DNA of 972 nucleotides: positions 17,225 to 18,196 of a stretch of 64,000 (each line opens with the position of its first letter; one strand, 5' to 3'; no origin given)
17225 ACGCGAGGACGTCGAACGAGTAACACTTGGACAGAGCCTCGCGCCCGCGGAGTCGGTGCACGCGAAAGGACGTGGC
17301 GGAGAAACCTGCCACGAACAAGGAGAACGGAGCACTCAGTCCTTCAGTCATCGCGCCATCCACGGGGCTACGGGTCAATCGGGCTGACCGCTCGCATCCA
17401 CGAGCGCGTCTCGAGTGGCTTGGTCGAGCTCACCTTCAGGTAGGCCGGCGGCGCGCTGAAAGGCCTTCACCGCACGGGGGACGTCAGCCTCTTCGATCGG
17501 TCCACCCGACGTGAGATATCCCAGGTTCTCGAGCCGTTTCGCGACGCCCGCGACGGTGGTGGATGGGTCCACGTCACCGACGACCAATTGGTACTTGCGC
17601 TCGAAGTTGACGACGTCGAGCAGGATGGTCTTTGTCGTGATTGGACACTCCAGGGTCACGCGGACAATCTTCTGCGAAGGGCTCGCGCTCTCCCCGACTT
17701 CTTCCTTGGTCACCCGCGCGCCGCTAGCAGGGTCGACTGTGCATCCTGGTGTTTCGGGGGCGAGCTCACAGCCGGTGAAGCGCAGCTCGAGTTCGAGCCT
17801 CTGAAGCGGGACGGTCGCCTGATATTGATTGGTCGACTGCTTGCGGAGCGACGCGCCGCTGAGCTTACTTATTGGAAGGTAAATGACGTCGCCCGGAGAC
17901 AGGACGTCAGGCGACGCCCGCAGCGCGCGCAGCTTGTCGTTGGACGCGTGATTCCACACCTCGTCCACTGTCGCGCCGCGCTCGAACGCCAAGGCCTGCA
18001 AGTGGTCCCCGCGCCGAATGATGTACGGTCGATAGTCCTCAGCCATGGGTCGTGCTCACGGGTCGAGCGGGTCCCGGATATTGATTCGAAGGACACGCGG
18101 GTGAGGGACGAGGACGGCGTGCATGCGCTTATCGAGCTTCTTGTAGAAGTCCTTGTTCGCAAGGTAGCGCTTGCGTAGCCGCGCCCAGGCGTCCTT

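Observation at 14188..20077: vgrG1 is the last gene of a three-gene unit (DUF218 membrane protein, LysM/PG-binding protein, VgrG) with 4-bp translational coupling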

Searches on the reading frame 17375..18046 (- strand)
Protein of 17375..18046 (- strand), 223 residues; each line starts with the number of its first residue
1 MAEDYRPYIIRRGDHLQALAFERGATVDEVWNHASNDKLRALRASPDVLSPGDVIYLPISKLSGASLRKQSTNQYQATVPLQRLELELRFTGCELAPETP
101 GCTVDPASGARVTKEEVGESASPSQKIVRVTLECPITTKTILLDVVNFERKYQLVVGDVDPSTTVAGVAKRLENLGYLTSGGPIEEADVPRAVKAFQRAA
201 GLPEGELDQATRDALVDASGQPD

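Call 5: search_protein_families(library=pfam, proteins=[window:17375-18046:-], max_evalue=0.1)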
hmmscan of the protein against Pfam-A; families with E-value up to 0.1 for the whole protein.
window:17375-18046:- (223 aa): 1 family
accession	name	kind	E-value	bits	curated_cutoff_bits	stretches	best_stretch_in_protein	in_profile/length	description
PF01471.23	PG_binding_1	-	7.9e-07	29.6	23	1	169-215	9-57/57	Putative peptidoglycan binding domain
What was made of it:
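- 17375..18046 (-): 223-aa LysM-like + Ig-like beta-sandwich + PG_binding_1 protein. Spike-bound adaptor or detached VgrG C-terminal extension. PF01471 (call 5).
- Checked: The 223-aa ORF (17375-18046) has PG_binding_1: PF01471, 29.6 bits against a cut-off of 23, residues 169-215 (call 5).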

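Call 10: find_homologous_proteins(query=window:17375-18046:-, max_evalue=0.001)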
Query window:17375-18046:- (223 aa): 3 proteins with E <= 0.001 among 1320 candidates.
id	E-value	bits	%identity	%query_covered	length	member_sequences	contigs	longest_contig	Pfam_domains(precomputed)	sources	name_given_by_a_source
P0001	2.1e-141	487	100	100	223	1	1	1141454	PF01471.24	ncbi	ncbi:MAG: peptidoglycan-binding domain-containing protein [Polyangiaceae bacterium]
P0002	7.7e-23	99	37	99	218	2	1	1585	PF01471.24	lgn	-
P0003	1.4e-21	95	34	97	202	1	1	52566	PF01471.24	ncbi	ncbi:MAG: peptidoglycan-binding domain-containing protein [Polyangiales bacterium]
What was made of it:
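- Tried and rejected: The word-indexed homologue search found only 2 relatives of the 223-aa protein (call 10).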

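Call 11: find_encoding_contigs(protein=P0003, flank=10000, max_places=5)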
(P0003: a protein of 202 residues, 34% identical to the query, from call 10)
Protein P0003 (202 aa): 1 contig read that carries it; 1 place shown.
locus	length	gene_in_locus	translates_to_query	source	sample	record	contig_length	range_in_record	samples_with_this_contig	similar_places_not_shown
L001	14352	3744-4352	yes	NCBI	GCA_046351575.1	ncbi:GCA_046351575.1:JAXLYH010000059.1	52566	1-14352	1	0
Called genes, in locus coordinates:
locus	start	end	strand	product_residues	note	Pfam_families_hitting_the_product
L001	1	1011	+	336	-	PF01494:FAD_binding_3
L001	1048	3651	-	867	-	PF05954:Phage_GPD, PF04717:Phage_base_V, PF22178:Gp5_trimer_C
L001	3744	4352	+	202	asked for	PF01471:PG_binding_1 (weak)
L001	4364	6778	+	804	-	-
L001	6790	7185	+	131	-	PF14107:DUF4280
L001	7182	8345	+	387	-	PF00069:Pkinase, PF03109:ABC1 (faint), PF07714:PK_Tyr_Ser-Thr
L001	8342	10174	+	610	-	PF00069:Pkinase, PF07714:PK_Tyr_Ser-Thr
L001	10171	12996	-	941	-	PF00005:ABC_tran (faint), PF02463:SMC_N (faint), PF03193:RsgA_GTPase (faint), PF13191:AAA_16 (faint), PF13401:AAA_22 (faint), PF13555:AAA_29 (faint), PF17760:UvrA_inter, PF17755:UvrA_DNA-bind, +2 more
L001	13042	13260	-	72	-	PF13602:ADH_zinc_N_2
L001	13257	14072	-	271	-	PF08240:ADH_N, PF00107:ADH_zinc_N, PF13602:ADH_zinc_N_2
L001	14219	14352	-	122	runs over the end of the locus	PF00076:RRM_1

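Call 12: find_encoding_contigs(protein=P0002, flank=10000, max_places=5)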
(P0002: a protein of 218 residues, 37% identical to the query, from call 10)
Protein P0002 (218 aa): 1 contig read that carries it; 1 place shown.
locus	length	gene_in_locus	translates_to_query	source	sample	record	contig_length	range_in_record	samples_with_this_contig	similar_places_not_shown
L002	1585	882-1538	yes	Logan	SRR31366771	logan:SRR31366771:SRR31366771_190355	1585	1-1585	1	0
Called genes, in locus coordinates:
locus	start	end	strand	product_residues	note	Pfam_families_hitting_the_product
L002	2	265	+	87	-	?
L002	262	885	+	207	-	PF01471:PG_binding_1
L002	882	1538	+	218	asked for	PF01471:PG_binding_1 (weak)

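Call 22: find_related_loci(query=A1, collection=genome_contigs, flank=10000)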
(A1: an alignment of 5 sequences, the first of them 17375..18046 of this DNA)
Query A1 (223 aa) in genome_contigs; peptide patterns used: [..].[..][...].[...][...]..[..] (x = any residue, [..] = any of these).
97 stretches matched a pattern; 15 encode a relative of the query (tblastn E <= 1e-3); 15 distinct loci.
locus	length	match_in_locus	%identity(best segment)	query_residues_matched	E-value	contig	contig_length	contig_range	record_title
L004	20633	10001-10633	37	4-220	3e-38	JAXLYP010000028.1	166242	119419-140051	MAG: Polyangiaceae bacterium isolate STL-MYX16 C3.166.fa-28, whole genome shotgun sequence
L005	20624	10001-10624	36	6-220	3e-32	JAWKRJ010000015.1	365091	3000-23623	MAG: Polyangiaceae bacterium isolate BC1.186 BC1.186.fa-15, whole genome shotgun sequence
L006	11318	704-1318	35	6-220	5e-30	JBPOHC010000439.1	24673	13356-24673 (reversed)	MAG: Myxococcota bacterium isolate MAG_1 c_000000107332, whole genome shotgun sequence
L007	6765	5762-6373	26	8-220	2e-18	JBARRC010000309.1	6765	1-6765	MAG: Phycisphaerae bacterium isolate MFD13433_ilm_asm_bin31 k127_316748, whole genome shotgun sequence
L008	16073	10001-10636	29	8-223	2e-18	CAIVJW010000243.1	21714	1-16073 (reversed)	MAG: uncultured delta proteobacterium isolate KTt_bin-2109 genome assembly, contig: bin-2109:243/455, whole genome shotg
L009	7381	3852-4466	31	8-216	4e-17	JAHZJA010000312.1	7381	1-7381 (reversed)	MAG: Deltaproteobacteria bacterium isolate P_S1_bin.18 k141_395737, whole genome shotgun sequence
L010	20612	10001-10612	28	8-217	1e-16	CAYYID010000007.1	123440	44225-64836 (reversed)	MAG TPA_asm: uncultured Solibacteraceae bacterium isolate SRP287051_co2_225 genome assembly, contig: NODE_298_length_123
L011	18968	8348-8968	27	8-215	2e-15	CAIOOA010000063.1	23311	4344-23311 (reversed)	MAG: uncultured Methylococcaceae bacterium isolate Day2-3_bin-150 genome assembly, contig: bin-150:063/315, whole genome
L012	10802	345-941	30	6-215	2e-14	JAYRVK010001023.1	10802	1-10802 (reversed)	MAG: Sandaracinaceae bacterium isolate NJ_NJASGE3bin.19 k141_1283223, whole genome shotgun sequence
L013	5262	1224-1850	26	1-220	9e-12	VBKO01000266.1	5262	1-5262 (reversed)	MAG: Deltaproteobacteria bacterium isolate DP_11 14_0927_12_40cm_scaffold_17026, whole genome shotgun sequence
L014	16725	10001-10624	29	8-221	1e-11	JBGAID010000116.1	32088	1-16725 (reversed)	MAG: Polyangiaceae bacterium isolate MAG_MBR_H125.7 MBRH125-7_opera_contig_3261, whole genome shotgun sequence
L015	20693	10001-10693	24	8-220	3e-11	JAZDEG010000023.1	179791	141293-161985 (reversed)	MAG: Pseudomonadota bacterium isolate MEGAHIT-group-0.128 k141_524950, whole genome shotgun sequence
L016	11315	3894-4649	43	13-220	7e-10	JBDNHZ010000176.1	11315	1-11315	MAG: Verrucomicrobiota bacterium isolate concoct.48.WLB k141_506210, whole genome shotgun sequence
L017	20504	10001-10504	24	6-185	2e-9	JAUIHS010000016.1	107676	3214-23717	MAG: Phycisphaerae bacterium isolate Co_bin.225 NODE_1825_length_107676_cov_1.585714, whole genome shotgun sequence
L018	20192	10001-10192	38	153-215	2e-4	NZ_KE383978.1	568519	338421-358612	Halalkalibacillus halophilus DSM 18494 G532DRAFT_scaffold00001.1, whole genome shotgun sequence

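Call 30: search_protein_representatives(alignment_id=A2)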
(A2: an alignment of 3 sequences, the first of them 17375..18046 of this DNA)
Query: 3 sequences, 215 profile positions. Proteins with E-value up to 0.001 (for the whole library): 8729; up to 1e-10: 4492; up to 1e-30: 590. The best 150 are listed.
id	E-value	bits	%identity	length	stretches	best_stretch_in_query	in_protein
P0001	3.0e-101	354.1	-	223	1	1-215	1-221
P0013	6.0e-70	251.8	-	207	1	10-215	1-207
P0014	1.3e-62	227.7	-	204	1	6-215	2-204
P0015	2.0e-62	227.2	-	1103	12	157-210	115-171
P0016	1.0e-55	205.3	-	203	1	6-214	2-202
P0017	2.0e-55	204.3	-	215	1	7-214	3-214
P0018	2.1e-53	197.7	-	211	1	6-215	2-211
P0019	2.1e-53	197.7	-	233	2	6-176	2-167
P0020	8.1e-53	195.8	-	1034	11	152-210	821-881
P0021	9.0e-53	195.6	-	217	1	6-214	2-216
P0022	2.5e-52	194.2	-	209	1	6-215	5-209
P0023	1.2e-51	192.0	-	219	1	4-215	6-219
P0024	1.3e-51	191.8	-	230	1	7-215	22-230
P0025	4.3e-51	190.1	-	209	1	6-215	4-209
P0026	5.1e-51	189.9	-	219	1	1-214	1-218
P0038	4.3e-49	183.6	-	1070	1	5-214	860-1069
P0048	2.2e-48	181.3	-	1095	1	7-214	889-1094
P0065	8.0e-47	176.2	-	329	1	5-214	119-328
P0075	4.2e-46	173.8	-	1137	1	5-215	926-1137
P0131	2.0e-43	165.0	-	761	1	7-214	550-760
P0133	2.7e-43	164.7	-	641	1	5-213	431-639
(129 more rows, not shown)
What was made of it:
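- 17375..18046 (-): Family of 590 clusters at E<=1e-30 (call 30).
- Tried and rejected: The exhaustive profile search showed that the family is large (call 30).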

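Call 31: search_protein_families(library=pfam, proteins=[P0038, P0048, P0075, P0131, P0133, P0065, P0013, P0014, P0016, P0017], max_evalue=0.01)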
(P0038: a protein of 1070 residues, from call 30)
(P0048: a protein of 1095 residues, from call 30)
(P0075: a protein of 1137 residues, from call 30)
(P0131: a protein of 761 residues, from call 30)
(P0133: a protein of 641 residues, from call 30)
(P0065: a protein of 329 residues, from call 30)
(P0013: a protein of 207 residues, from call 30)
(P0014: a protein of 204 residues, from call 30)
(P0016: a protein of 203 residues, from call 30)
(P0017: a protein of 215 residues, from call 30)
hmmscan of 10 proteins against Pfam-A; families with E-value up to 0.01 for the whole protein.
P0038 (1070 aa): 5 families
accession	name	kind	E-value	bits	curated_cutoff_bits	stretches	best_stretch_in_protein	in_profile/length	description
PF05954.17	Phage_GPD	-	2.4e-70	237.6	30.1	1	61-368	2-302/305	Phage tail baseplate hub (GPD)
PF22178.3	Gp5_trimer_C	-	6.2e-26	91.2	30.9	1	515-623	1-109/112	Bacteriophage T4 gp5 C-terminal trimerisation domain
PF04717.18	Phage_base_V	-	1.5e-12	48.1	23.8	1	430-498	10-75/75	Type VI secretion system/phage-baseplate injector OB domain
PF01471.23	PG_binding_1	-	1.3e-06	29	23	1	1017-1064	11-57/57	Putative peptidoglycan binding domain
PF20093.5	DUF6484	-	2.9e-06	28.3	27.6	1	429-497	7-61/61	Domain of unknown function (DUF6484)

P0048 (1095 aa): 7 families
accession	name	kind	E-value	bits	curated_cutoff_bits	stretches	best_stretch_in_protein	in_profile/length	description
PF05954.17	Phage_GPD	-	2.8e-56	191.4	30.1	1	43-410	2-302/305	Phage tail baseplate hub (GPD)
PF22178.3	Gp5_trimer_C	-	4.2e-24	85.3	30.9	1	548-657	1-110/112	Bacteriophage T4 gp5 C-terminal trimerisation domain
PF04717.18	Phage_base_V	-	4.5e-14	53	23.8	1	464-530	11-74/75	Type VI secretion system/phage-baseplate injector OB domain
PF17789.7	MG4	-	2.6e-08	34.4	24.7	1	822-861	20-60/95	Macroglobulin domain MG4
PF20093.5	DUF6484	-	1.9e-06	28.9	27.6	1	508-530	39-61/61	Domain of unknown function (DUF6484)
PF01471.23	PG_binding_1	-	6.4e-06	26.7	23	1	1040-1089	10-57/57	Putative peptidoglycan binding domain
PF02369.22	Big_1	-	0.0036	17.8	34.9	0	824-863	25-68/93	Bacterial Ig-like domain (group 1)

P0075 (1137 aa): 5 families
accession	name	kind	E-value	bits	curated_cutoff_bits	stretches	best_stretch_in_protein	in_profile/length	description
PF05954.17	Phage_GPD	-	3.4e-56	191.1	30.1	2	36-185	1-149/305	Phage tail baseplate hub (GPD)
PF22178.3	Gp5_trimer_C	-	3.2e-25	88.9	30.9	1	598-704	1-107/112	Bacteriophage T4 gp5 C-terminal trimerisation domain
PF04717.18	Phage_base_V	-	4.1e-16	59.5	23.8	1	514-580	10-74/75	Type VI secretion system/phage-baseplate injector OB domain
PF01471.23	PG_binding_1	-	4.4e-07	30.4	23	1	1081-1131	11-57/57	Putative peptidoglycan binding domain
PF20093.5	DUF6484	-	3.3e-06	28.1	27.6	1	558-579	39-60/61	Domain of unknown function (DUF6484)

P0131 (761 aa): 9 families
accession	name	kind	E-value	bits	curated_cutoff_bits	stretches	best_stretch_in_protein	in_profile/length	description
PF22178.3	Gp5_trimer_C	-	3.1e-26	92.2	30.9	1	211-316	1-106/112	Bacteriophage T4 gp5 C-terminal trimerisation domain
PF04717.18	Phage_base_V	-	1.4e-11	45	23.8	1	144-192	25-73/75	Type VI secretion system/phage-baseplate injector OB domain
PF05954.17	Phage_GPD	-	3.7e-11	43.2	30.1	1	2-73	232-302/305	Phage tail baseplate hub (GPD)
PF01471.23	PG_binding_1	-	1.2e-08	35.4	23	1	702-755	8-57/57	Putative peptidoglycan binding domain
PF20093.5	DUF6484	-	4.6e-05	24.5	27.6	1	171-191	39-59/61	Domain of unknown function (DUF6484)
PF02369.22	Big_1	-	0.00039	20.9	34.9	0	616-674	10-72/93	Bacterial Ig-like domain (group 1)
PF06715.18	Gp5_C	-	0.00067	20.1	20.4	1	277-298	2-23/24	Gp5 C-terminal repeat (3 copies)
PF10106.14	DUF2345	-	0.0015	18.8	30.7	0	379-413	106-141/151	Uncharacterized protein conserved in bacteria (DUF2345)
PF17789.7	MG4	-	0.0018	18.9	24.7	0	627-675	18-69/95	Macroglobulin domain MG4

P0133 (641 aa): 5 families
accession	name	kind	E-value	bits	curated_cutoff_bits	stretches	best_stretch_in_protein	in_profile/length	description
PF22178.3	Gp5_trimer_C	-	5.4e-24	84.9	30.9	1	104-214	1-111/112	Bacteriophage T4 gp5 C-terminal trimerisation domain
PF04717.18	Phage_base_V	-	2.5e-14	53.8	23.8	1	20-85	12-73/75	Type VI secretion system/phage-baseplate injector OB domain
PF01471.23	PG_binding_1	-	3.8e-06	27.4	23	1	582-635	8-57/57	Putative peptidoglycan binding domain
PF20093.5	DUF6484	-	2.5e-05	25.3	27.6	1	64-85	39-60/61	Domain of unknown function (DUF6484)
PF10106.14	DUF2345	-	0.0094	16.2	30.7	0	235-325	51-144/151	Uncharacterized protein conserved in bacteria (DUF2345)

P0065 (329 aa): 2 families
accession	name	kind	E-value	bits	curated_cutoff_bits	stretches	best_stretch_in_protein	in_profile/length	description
PF01471.23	PG_binding_1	-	4.9e-06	27.1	23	1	272-320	9-54/57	Putative peptidoglycan binding domain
PF01476.26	LysM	-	0.0045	17.4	20.9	0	122-137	1-16/43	LysM domain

P0013 (207 aa): 2 families
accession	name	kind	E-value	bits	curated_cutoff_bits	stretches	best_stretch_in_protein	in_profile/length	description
PF01471.23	PG_binding_1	-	7.1e-07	29.7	23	1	151-201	11-57/57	Putative peptidoglycan binding domain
PF13620.12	CarboxypepD_reg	-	0.0011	19.8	32.3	1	76-113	3-43/82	Carboxypeptidase regulatory-like domain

P0014 (204 aa): 2 families
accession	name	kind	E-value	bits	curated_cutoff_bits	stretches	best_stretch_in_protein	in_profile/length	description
PF01471.23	PG_binding_1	-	8.4e-08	32.7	23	1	155-198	10-57/57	Putative peptidoglycan binding domain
PF01476.26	LysM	-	0.0014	19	20.9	1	4-22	1-19/43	LysM domain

P0016 (203 aa): 1 family
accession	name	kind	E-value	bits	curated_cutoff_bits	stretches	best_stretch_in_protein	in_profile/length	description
PF01471.23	PG_binding_1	-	1.1e-06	29.1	23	1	170-197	30-57/57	Putative peptidoglycan binding domain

P0017 (215 aa): 1 family
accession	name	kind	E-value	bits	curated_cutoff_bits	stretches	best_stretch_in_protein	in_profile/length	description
PF01471.23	PG_binding_1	-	5.3e-09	36.6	23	1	154-209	8-57/57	Putative peptidoglycan binding domain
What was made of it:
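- Closest known: Classical T6SS adaptors and chaperones. Different: Classical adaptors are not secreted, whereas this module is covalently part of VgrG in some organisms (call 31) and so is probably expelled with the spike.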

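Call 32: search_protein_families(library=pfam, proteins=[L005:15734-17635:-, L005:10636-12861:-, L005:8383-9960:+, L006:1334-2929:+, L007:3766-5274:+, L008:10489-12714:+, L009:4542-7379:+, L010:10784-12982:+, L011:9060-10934:+, L012:2-3631:+], max_evalue=0.01)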
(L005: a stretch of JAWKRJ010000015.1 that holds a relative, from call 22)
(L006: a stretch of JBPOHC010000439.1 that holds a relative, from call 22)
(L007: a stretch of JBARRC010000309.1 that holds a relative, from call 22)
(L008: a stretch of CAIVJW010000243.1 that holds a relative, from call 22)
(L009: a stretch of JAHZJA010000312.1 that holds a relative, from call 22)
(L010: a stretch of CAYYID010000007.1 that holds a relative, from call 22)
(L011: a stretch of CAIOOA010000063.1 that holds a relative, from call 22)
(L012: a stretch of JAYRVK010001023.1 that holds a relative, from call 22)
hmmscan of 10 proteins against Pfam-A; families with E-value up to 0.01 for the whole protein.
L005:15734-17635:- (633 aa): 0 families

L005:10636-12861:- (741 aa): 1 family
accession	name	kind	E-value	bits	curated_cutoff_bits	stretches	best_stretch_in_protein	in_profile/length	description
PF09423.15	PhoD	-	1.2e-07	31.7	27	0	570-603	243-276/343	PhoD-like phosphatase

L005:8383-9960:+ (525 aa): 9 families
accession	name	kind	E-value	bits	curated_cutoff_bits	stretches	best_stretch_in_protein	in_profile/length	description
PF08308.17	PEGA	-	2.7e-20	72.5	20.8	2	238-303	3-66/71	PEGA domain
PF07719.23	TPR_2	-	3e-07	30.5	27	1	112-138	3-29/34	Tetratricopeptide repeat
PF00515.34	TPR_1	-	2.2e-06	27.7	27.8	1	112-137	3-28/34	Tetratricopeptide repeat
PF13424.12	TPR_12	-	3.2e-05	24.5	30.1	1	93-139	26-74/77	Tetratricopeptide repeat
PF13620.12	CarboxypepD_reg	-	3.5e-05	24.5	32.3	0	345-381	43-81/82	Carboxypeptidase regulatory-like domain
PF13176.12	TPR_7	-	4.9e-05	23.5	27.9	1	113-140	2-29/36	Tetratricopeptide repeat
PF13432.12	TPR_16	-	7.5e-05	23.5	32.7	1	82-139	2-60/65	Tetratricopeptide repeat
PF13174.12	TPR_6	-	0.0025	18.8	26.3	0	113-137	3-27/33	Tetratricopeptide repeat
PF13181.12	TPR_8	-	0.0071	16.9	25.7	0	113-137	4-28/34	Tetratricopeptide repeat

L006:1334-2929:+ (531 aa): 0 families

L007:3766-5274:+ (502 aa): 0 families

L008:10489-12714:+ (741 aa): 0 families

L009:4542-7379:+ (946 aa): 2 families
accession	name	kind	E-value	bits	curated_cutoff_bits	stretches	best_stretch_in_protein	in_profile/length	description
PF01833.30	TIG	-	1.9e-108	355.1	20.9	9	258-328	2-72/84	IPT/TIG domain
PF20144.5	TIG_SUH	-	2.7e-11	43.9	24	0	18-60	15-56/94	TIG domain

L010:10784-12982:+ (732 aa): 3 families
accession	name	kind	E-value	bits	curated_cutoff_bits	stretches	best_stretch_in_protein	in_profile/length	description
PF01551.29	Peptidase_M23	-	0.00015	22.4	28.7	1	464-545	2-79/96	Peptidase family M23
PF08823.16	PG_binding_2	-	0.00041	21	21.1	0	116-152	14-50/74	Putative peptidoglycan binding domain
PF01471.23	PG_binding_1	-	0.0013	19.3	23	0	191-225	6-39/57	Putative peptidoglycan binding domain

L011:9060-10934:+ (624 aa): 2 families
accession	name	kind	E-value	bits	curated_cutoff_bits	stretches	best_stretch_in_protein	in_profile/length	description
PF00753.33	Lactamase_B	-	1.4e-07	32.1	22.7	1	78-134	18-75/196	Metallo-beta-lactamase superfamily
PF12706.13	Lactamase_B_2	-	0.00079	19.5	27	1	96-228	24-147/200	Beta-lactamase superfamily domain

L012:2-3631:+ (1209 aa): 0 families
